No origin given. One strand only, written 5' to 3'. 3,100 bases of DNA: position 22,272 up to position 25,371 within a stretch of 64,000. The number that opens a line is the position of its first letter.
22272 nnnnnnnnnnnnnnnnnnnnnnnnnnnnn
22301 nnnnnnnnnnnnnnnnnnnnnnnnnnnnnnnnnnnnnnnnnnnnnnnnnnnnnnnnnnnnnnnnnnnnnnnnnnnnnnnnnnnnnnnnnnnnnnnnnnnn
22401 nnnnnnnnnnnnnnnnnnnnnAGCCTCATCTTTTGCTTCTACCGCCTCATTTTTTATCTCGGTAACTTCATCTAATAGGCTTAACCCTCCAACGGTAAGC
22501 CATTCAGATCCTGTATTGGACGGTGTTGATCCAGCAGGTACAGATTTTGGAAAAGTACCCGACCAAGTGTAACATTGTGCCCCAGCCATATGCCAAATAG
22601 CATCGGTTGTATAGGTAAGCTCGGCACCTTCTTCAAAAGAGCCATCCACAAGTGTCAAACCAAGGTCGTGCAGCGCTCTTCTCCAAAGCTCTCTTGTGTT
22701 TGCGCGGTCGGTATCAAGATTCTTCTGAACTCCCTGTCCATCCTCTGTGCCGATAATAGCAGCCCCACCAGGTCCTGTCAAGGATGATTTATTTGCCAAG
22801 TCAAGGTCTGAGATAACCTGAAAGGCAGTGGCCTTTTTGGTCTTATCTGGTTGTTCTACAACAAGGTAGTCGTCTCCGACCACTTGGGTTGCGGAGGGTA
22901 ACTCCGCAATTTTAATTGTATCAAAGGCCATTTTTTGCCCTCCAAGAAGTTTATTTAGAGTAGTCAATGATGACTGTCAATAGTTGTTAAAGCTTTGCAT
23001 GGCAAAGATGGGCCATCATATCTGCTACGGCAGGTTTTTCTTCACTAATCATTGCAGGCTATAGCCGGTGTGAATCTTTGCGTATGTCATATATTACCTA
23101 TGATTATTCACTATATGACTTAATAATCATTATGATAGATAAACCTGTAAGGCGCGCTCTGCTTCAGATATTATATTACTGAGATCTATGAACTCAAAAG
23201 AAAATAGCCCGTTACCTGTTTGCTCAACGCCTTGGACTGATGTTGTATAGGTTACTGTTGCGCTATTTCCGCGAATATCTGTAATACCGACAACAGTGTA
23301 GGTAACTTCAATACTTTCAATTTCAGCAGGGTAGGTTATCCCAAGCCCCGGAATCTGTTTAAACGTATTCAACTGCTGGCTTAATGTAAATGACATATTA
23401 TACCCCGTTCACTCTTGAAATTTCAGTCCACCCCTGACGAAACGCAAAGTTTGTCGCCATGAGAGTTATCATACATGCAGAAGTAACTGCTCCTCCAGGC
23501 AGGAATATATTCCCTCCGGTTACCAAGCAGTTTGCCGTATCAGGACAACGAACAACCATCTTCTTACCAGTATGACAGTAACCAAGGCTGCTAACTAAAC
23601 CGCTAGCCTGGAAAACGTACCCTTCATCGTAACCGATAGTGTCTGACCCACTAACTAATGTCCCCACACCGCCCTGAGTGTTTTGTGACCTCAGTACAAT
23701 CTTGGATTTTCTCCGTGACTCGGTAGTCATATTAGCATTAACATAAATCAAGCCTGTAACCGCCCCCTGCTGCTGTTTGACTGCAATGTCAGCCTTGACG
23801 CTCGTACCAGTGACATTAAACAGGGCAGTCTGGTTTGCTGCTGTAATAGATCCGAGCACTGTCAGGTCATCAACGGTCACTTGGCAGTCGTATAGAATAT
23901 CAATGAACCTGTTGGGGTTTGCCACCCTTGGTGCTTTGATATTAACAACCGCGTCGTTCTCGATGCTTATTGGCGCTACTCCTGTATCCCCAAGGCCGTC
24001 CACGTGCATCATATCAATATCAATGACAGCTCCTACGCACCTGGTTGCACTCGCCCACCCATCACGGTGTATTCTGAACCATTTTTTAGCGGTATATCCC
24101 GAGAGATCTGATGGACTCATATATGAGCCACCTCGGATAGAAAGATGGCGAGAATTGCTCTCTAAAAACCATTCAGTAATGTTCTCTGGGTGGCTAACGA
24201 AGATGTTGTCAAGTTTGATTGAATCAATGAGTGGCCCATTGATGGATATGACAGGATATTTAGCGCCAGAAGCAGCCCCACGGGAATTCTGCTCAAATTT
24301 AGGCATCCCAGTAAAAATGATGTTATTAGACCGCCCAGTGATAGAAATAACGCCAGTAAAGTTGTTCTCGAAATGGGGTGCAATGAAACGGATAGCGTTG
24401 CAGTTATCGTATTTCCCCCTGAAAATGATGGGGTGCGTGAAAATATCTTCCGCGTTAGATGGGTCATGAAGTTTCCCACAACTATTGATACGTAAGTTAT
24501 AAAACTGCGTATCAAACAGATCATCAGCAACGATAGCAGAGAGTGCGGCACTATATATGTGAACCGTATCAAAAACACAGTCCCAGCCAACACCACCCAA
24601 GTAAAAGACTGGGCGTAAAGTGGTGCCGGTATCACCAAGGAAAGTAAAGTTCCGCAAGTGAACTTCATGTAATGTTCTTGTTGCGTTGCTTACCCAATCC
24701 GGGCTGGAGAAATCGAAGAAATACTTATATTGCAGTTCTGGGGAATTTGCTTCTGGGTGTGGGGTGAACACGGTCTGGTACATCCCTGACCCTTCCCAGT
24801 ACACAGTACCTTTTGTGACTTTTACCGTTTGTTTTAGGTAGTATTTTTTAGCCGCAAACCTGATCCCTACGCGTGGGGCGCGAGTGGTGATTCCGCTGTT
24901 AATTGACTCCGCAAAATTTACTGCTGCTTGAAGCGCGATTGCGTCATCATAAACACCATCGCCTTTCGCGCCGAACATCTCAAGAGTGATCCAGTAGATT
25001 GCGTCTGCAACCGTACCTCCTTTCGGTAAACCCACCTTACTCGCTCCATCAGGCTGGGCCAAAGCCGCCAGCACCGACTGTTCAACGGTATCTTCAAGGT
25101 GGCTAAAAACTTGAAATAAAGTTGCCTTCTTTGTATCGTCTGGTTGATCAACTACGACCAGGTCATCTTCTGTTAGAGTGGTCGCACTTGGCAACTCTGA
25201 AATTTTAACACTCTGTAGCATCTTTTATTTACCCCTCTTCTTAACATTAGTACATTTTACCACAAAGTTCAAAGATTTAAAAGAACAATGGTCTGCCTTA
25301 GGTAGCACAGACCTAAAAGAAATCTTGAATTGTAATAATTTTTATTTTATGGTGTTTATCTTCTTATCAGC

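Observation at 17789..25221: Three receptor-binding proteins share a conserved ~50-aa N-terminal anchor domain (modular RBP set)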

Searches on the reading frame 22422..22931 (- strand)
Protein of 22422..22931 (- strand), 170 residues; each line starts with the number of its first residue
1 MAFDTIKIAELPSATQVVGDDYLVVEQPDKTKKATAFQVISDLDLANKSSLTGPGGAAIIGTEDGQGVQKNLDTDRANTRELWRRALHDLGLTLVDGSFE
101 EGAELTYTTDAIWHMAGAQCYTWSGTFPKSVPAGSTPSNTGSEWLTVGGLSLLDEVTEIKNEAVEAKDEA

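Call 62: predict_structure(alignment_id=A3)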
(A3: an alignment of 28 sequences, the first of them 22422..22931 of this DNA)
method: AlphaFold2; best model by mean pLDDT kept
length: 170 residues; sequences in the alignment: 28
mean_pLDDT: 68.6   pTM: 0.44
mean pLDDT of the five models: 68.6, 67.7, 66.6, 63.7, 53.1
residues with pLDDT >= 90: 0; 70-90: 78; 50-70: 83; < 50: 9
segments of 3 or more residues with pLDDT < 50: 1-3, 165-168
pLDDT, mean of each block of 10 residues (from residue 1): 53 62 68 66 61 57 57 69 76 83 86 80 85 81 73 59 50
secondary structure, 60 per line:
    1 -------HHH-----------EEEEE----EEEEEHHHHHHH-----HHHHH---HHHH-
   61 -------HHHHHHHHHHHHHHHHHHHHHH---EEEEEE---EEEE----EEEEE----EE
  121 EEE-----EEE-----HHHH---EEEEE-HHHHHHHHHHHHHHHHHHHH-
elements in order: E22-26 E31-35 H36-42 H48-52 H56-59 H68-89 E93-98 E102-105 E110-114 E119-123 E129-131 H137-140 E144-148 H150-169

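Call 64: fold_search(model_id=the predicted structure, library=pdb)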
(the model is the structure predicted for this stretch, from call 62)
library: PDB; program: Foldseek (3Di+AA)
matches with E <= 10: 68; with E <= 0.001: 11
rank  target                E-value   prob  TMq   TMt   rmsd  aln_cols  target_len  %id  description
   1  6nw9_C                1.1e-04  1.00  0.34  0.10   4.4        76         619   32  CRYSTAL STRUCTURE OF A TAILSPIKE PROTEIN 3 (TSP3, ORF212) FROM ESCHERICHIA COLI O157:H7 BACTERIOPHAGE CBA120 (released 2019-06-05)
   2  4oj6_C                1.3e-04  1.00  0.34  0.08   4.5        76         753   32  Crystal Structure of a Putative Tailspike Protein (TSP1, orf210) from Escherichia coli O157:H7 Bacteriohage CBA120; Se (released 2014-03-26)
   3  4oj5_B                1.4e-04  1.00  0.34  0.08   4.4        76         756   32  Crystal Structure of a Putative Tailspike Protein (TSP1, orf210) from Escherichia coli O157:H7 Bacteriohage CBA120 (released 2014-03-26)
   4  9d84_A                1.7e-04  1.00  0.34  0.08   4.2        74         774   36  Shigella flexneri bacteriophage B2 Gp48 and Gp49 (released 2025-01-15)
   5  5w6h_A                1.8e-04  1.00  0.34  0.09   4.4        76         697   36  Crystal structure of Bacteriophage CBA120 tailspike protein 4 enzymatically active domain (TSP4dN, orf213) (released 2018-10-24)
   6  4ojp_C                2.0e-04  1.00  0.34  0.08   4.6        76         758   32  Crystal Structure of Putative Tailspike Protein (TSP1, orf210) from Escherichia coli O157:H7 Bacteriohage CBA120 in Co (released 2014-03-26)
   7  5w6f_A                2.5e-04  1.00  0.34  0.10   4.4        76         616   32  Crystal structure of Bacteriophage CBA120 tailspike protein 3 (TSP3, orf212) (released 2018-10-24)
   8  4oj5_C                2.9e-04  1.00  0.34  0.08   4.6        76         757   32  Crystal Structure of a Putative Tailspike Protein (TSP1, orf210) from Escherichia coli O157:H7 Bacteriohage CBA120 (released 2014-03-26)
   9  4ojl_C                4.0e-04  1.00  0.34  0.08   4.6        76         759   32  Crystal Structure of Putative Tailspike Protein (TSP1, orf210) from Escherichia coli O157:H7 Bacteriohage CBA120 in Co (released 2014-03-26)
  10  6nw9_B                4.9e-04  1.00  0.34  0.10   7.1        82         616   29  CRYSTAL STRUCTURE OF A TAILSPIKE PROTEIN 3 (TSP3, ORF212) FROM ESCHERICHIA COLI O157:H7 BACTERIOPHAGE CBA120 (released 2019-06-05)
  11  4oj5_A                7.6e-04  1.00  0.34  0.08   4.5        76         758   32  Crystal Structure of a Putative Tailspike Protein (TSP1, orf210) from Escherichia coli O157:H7 Bacteriohage CBA120 (released 2014-03-26)
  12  4qnl                  2.6e-03  1.00  0.32  0.07   5.8        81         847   23  Crystal structure of tail fiber protein gp63.1 from E. coli phage G7C (released 2015-06-24)
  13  7b5h_AE               1.7e-01  0.38  0.23  0.36  14.5       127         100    7  Cryo-EM structure of the contractile injection system base plate from Anabaena PCC7120 (released 2022-02-23)
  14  5j44_A                4.8e-01  0.38  0.27  0.06   7.7        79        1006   20  Crystal structure of the Secreted Extracellular protein A (SepA) from Shigella flexneri (released 2017-04-12)
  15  8a22_Bz               1.7e+00  0.05  0.14  0.18  12.3        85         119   12  Structure of the mitochondrial ribosome from Polytomella magna (released 2022-11-16)
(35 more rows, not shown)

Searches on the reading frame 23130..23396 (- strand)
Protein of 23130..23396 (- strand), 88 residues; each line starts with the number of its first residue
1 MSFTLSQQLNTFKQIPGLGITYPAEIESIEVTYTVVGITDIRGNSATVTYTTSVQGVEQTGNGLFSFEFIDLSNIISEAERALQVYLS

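Call 7: search_protein_families(library=pfam, proteins=[window:23130-23396:-], max_evalue=0.01)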
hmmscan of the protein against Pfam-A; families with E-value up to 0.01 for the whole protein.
window:23130-23396:- (88 aa): 0 families

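Call 57: search_protein_families(library=phrogs, proteins=[window:23130-23396:-], max_evalue=0.001)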
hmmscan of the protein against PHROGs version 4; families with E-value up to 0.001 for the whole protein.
window:23130-23396:- (88 aa): 1 family
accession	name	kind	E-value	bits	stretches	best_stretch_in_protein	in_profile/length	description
phrog_7836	-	unknown function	1.3e-31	109.4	1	1-88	1-88/92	-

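Call 58: search_protein_families(library=pfam, proteins=[window:23130-23396:-], max_evalue=5)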
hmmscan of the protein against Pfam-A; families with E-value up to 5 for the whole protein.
window:23130-23396:- (88 aa): 1 family
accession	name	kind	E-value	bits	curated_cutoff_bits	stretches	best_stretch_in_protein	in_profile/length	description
PF23739.1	HTH_72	-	0.31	11.5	27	1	25-61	5-39/70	HTH 3-helical bundle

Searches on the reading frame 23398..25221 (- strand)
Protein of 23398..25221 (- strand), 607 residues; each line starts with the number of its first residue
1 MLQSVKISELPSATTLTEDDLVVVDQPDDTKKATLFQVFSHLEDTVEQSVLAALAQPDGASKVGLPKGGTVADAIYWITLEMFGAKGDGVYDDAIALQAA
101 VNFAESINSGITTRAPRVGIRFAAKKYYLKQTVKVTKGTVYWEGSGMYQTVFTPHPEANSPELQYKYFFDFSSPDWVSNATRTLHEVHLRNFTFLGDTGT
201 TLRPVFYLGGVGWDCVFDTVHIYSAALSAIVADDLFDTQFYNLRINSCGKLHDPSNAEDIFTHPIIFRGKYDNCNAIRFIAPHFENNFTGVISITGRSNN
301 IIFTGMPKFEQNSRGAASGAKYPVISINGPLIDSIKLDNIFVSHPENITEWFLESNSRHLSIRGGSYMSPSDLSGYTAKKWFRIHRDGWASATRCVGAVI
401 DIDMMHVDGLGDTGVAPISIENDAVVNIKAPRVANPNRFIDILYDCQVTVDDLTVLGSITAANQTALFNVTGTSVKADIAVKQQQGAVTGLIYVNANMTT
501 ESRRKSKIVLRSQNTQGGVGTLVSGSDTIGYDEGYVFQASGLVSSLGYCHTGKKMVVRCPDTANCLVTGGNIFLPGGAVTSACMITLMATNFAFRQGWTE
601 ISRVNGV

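Call 7: search_protein_families(library=pfam, proteins=[window:23398-25221:-], max_evalue=0.01)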
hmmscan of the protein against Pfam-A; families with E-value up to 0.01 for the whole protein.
window:23398-25221:- (607 aa): 1 family
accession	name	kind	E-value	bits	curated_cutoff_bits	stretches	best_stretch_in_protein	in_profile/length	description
PF12708.12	Pect-lyase_RHGA_epim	-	0.00014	22.2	27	1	81-140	5-57/213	Rhamnogalacturonase A/epimerase, pectate lyase-like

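Call 42: search_solved_structures(query=window:23398-25221:-, max_evalue=0.1)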
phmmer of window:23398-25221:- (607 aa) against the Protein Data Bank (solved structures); distinct sequences matched with E-value up to 0.1: 8.
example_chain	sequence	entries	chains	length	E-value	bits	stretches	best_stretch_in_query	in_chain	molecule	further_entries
6e0v_A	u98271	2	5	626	2.2e-08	36.2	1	54-122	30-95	Bacteriophage Phi92 gp150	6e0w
7chu_A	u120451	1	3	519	7.7e-06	27.8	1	78-152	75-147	Putative pectin lyase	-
8x8m_A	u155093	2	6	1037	1.4e-05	26.9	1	48-106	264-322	Probable tail spike protein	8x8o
5lw3_A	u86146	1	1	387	0.0017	20.1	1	81-152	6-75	Poly(beta-D-mannuronate) C5 epimerase 6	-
8xfq_A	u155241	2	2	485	0.0083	17.8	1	81-152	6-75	mannuronan 5-epimerase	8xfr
8ja4_A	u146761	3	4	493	0.0087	17.7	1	81-152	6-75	mannuronan 5-epimerase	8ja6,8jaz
1cpr_A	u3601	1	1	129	0.018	16.7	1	54-108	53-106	CYTOCHROME C'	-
1cpq_A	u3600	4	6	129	0.059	15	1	54-108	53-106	CYTOCHROME C'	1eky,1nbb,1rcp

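Call 57: search_protein_families(library=phrogs, proteins=[window:23398-25221:-], max_evalue=0.001)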
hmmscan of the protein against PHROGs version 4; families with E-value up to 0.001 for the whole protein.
window:23398-25221:- (607 aa): 14 families
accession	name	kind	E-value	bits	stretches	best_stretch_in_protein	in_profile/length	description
phrog_17312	-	tail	4.3e-14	52.7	1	49-131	262-337/792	tail protein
phrog_6117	-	moron, auxiliary metabolic gene and host takeover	9e-14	51.9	1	3-114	75-174/711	colanic acid degradation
phrog_14442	-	tail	1.8e-09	37.7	1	41-111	159-226/733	tail protein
phrog_15455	-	tail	3.1e-09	36.9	1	11-139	93-207/652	tail fiber protein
phrog_16586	-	tail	8.1e-09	35.1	1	48-108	223-283/963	tail fiber protein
phrog_32314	-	head and packaging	4.8e-08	32.6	1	55-102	460-507/987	virion structural protein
phrog_20911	-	tail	5.9e-07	29.5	1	55-107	147-194/654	tail spike protein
phrog_22037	-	tail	1.5e-06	28.1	1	220-310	283-386/602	tail spike protein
phrog_3918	-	tail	5.5e-06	26.1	1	56-150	186-270/707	tail fiber protein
phrog_4250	-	tail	7.4e-06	25.6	1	79-134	222-272/786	EPS depolymerase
phrog_22560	-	tail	8.5e-06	25.5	1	40-108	101-174/736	tail protein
phrog_27156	-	tail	0.00026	20.2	1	73-146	87-156/707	tail spike protein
phrog_14879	-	tail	0.00029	20.5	1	54-108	156-209/642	tail fiber protein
phrog_8280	-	tail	0.00041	21.1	0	57-172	122-234/632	tail spike protein with colonic acid degradation activity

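Call 61: search_protein_families(library=ncbifam, proteins=[window:23398-25221:-], max_evalue=1)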
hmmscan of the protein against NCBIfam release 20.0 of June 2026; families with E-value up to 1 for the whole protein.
window:23398-25221:- (607 aa): 0 families
